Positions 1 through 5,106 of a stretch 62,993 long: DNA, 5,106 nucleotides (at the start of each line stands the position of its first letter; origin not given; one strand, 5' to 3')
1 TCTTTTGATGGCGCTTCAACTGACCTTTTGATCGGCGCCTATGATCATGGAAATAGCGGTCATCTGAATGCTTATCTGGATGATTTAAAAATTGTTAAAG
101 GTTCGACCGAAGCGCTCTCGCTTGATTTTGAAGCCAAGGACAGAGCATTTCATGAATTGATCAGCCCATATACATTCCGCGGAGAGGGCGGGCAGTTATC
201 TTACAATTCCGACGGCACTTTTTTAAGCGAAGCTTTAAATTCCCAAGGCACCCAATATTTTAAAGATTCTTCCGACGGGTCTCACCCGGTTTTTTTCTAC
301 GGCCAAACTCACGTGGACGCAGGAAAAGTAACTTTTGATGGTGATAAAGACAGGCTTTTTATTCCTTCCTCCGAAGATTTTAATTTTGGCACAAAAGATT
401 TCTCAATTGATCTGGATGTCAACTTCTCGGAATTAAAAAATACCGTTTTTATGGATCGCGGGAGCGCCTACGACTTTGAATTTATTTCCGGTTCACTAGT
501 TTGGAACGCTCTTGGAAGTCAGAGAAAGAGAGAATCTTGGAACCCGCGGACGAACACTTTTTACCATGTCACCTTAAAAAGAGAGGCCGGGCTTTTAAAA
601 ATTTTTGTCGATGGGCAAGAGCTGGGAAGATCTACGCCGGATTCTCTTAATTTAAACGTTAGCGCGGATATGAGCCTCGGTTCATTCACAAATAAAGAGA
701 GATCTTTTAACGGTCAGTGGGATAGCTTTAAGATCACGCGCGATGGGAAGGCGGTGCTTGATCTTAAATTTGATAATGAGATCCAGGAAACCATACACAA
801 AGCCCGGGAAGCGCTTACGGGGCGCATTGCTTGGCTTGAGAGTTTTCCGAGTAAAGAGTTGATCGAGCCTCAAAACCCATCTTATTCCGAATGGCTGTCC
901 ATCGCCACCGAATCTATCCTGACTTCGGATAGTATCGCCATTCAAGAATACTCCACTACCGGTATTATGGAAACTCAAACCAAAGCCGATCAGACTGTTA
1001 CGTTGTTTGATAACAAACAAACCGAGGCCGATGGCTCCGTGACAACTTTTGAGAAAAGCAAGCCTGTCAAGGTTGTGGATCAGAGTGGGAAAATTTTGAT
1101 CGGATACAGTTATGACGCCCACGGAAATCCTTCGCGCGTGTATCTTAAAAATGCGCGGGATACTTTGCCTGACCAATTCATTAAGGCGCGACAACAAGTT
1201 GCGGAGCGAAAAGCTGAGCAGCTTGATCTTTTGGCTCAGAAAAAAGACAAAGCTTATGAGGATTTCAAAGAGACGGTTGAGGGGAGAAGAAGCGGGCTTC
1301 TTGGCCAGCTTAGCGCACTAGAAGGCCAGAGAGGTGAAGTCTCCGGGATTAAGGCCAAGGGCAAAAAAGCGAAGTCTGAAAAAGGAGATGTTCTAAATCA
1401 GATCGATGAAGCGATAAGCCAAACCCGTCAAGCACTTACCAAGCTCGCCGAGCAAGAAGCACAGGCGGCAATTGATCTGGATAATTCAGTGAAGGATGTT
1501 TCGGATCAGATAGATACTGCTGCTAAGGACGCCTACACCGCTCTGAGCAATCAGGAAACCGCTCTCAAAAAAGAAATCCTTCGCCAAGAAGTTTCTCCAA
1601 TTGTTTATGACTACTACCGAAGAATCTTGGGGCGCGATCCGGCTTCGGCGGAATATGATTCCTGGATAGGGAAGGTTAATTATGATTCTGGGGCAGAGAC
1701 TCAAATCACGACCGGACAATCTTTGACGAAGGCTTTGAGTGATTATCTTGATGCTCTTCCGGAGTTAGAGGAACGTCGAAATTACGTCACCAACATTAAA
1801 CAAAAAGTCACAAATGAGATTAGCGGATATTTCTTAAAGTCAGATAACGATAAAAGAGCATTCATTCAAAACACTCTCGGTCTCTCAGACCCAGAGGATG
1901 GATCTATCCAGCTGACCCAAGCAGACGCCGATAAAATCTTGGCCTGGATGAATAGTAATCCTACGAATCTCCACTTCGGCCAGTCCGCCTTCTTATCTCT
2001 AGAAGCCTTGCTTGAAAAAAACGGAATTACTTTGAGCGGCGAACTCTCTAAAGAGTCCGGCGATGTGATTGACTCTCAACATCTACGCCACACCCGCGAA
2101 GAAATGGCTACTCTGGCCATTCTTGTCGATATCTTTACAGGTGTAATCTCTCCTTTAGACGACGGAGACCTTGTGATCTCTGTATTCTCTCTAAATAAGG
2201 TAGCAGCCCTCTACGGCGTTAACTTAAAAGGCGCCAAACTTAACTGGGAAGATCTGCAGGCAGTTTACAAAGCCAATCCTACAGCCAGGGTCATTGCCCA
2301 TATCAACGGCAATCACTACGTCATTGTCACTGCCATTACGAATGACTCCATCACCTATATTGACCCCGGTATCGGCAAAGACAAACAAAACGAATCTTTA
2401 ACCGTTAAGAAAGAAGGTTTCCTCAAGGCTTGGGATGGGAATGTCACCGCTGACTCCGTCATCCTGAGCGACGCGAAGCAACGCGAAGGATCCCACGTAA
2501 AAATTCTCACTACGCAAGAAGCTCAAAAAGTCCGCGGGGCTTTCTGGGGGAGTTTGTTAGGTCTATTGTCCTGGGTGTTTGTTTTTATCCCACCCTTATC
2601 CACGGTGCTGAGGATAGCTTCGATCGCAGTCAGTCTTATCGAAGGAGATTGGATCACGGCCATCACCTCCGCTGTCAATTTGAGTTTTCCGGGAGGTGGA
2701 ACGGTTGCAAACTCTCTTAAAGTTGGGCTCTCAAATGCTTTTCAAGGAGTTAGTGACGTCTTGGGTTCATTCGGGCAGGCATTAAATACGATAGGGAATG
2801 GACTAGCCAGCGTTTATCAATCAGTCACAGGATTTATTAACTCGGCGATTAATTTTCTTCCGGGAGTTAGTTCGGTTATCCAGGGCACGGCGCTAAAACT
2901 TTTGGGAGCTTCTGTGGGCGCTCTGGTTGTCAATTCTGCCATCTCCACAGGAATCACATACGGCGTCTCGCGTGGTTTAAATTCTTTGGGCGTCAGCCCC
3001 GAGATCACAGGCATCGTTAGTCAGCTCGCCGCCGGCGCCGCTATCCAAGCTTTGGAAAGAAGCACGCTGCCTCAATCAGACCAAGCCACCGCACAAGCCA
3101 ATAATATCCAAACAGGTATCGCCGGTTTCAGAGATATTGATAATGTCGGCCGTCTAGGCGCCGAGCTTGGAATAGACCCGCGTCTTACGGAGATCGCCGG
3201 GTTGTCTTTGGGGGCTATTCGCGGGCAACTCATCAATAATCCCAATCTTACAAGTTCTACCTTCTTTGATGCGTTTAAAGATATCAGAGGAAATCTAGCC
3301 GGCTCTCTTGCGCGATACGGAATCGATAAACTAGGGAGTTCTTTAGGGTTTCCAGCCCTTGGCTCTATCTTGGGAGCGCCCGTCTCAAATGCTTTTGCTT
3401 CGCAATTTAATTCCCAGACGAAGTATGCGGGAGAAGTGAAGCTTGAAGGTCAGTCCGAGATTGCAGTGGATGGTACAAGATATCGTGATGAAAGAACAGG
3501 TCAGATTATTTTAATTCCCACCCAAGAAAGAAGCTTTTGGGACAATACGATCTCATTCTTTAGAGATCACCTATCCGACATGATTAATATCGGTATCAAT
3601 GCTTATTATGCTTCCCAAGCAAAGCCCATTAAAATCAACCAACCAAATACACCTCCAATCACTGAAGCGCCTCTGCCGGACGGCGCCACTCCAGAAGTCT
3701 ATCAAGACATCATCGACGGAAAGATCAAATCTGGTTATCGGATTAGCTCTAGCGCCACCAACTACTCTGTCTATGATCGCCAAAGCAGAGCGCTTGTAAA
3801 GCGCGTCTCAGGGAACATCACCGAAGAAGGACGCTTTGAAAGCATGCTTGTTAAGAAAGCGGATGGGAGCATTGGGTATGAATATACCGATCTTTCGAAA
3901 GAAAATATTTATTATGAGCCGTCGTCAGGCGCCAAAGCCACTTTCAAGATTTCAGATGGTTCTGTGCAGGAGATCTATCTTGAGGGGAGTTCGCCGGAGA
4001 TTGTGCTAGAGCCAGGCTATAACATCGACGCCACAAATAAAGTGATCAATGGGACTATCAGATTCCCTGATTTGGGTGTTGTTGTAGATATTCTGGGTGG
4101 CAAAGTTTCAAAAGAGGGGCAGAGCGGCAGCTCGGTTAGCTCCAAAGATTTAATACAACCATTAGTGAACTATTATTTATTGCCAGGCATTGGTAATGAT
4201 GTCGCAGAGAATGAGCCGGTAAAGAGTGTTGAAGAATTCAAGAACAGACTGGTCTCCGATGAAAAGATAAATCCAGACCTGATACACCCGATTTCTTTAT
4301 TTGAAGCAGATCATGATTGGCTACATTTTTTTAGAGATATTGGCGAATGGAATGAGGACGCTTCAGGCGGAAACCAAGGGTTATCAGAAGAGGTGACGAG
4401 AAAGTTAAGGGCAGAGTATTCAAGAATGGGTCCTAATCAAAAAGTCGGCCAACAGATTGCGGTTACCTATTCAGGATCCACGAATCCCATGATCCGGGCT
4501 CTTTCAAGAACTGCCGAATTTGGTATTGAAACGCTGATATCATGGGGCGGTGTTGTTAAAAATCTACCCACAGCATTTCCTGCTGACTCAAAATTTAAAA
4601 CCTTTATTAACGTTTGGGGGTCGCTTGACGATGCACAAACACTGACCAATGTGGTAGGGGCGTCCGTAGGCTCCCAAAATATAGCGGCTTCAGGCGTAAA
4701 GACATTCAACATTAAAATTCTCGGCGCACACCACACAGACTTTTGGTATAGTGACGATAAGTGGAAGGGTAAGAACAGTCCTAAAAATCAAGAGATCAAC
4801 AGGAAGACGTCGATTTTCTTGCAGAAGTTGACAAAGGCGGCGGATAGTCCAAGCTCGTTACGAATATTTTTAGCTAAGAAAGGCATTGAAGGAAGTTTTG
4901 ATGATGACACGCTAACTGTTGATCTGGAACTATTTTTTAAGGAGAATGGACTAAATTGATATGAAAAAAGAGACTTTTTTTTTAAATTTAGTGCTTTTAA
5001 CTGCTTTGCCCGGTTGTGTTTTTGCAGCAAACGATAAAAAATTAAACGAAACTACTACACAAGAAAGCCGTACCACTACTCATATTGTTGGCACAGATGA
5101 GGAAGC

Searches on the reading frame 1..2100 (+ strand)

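Call 88: search_protein_families(library=pfam, proteins=[window:1-2100:+], max_evalue=1)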
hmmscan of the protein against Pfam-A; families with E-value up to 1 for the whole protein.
window:1-2100:+ (700 aa): 12 families
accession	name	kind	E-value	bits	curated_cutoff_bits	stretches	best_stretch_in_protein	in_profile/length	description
PF13385.13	Laminin_G_3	-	2.3e-09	38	27.6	1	120-245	8-140/151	Concanavalin A-like lectin/glucanases superfamily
PF13946.11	DUF4214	-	0.022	15.3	23.2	1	535-562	24-51/72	Domain of unknown function (DUF4214)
PF05593.20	RHS_repeat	-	0.028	15.2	22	0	356-379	8-30/38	RHS Repeat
PF03255.19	ACCA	-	0.046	13.3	23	1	468-543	4-76/310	Acetyl co-enzyme A carboxylase carboxyltransferase-like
PF22925.3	TS_C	-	0.071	13.1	27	1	174-225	119-170/202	Trans-sialidase, C-terminal domain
PF09784.14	L31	-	0.079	13.8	22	1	458-527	20-85/102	Mitochondrial ribosomal protein L31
PF11545.14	HemeBinding_Shp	-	0.083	13.1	26.4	1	552-624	13-84/148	Cell surface heme-binding protein Shp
PF16762.11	RHH_6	-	0.14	13.2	27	1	459-511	27-75/77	Ribbon-helix-helix domain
PF04513.17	Baculo_PEP_C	-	0.32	11.5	38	0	463-531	20-87/140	Baculovirus polyhedron envelope protein, PEP, C terminus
PF15372.11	DUF4600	-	0.65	10.7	27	1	447-522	23-97/128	Domain of unknown function (DUF4600)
PF08484.17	Methyltransf_14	-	0.68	10.2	23.5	0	398-455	23-79/160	C-methyltransferase C-terminal domain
PF23735.1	KIF9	-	0.74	10.4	31.9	0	415-526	3-109/140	Kinesin-like protein KIF9 domain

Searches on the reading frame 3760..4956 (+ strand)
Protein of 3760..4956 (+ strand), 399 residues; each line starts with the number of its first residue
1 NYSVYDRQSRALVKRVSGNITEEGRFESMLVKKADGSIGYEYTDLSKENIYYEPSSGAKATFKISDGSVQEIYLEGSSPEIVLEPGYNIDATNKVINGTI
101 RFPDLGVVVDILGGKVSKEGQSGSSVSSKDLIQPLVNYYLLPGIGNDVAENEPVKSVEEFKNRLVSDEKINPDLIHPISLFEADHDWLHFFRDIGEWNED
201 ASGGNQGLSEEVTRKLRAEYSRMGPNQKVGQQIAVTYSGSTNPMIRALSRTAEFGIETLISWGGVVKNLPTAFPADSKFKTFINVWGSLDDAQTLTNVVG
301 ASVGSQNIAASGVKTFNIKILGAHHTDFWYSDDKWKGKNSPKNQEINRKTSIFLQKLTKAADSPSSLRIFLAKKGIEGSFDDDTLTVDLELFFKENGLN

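Call 87: search_solved_structures(query=window:3760-4956:+, max_evalue=1)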
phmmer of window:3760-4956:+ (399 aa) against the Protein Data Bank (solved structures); distinct sequences matched with E-value up to 1: 1.
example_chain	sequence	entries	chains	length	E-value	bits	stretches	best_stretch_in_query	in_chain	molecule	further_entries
3cf4_G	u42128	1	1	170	0.96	11.9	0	296-375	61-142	Acetyl-CoA decarboxylase/synthase epsilon subunit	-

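Call 88: search_protein_families(library=pfam, proteins=[window:3760-4956:+], max_evalue=1)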
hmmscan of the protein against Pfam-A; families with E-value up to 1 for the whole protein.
window:3760-4956:+ (399 aa): 0 families
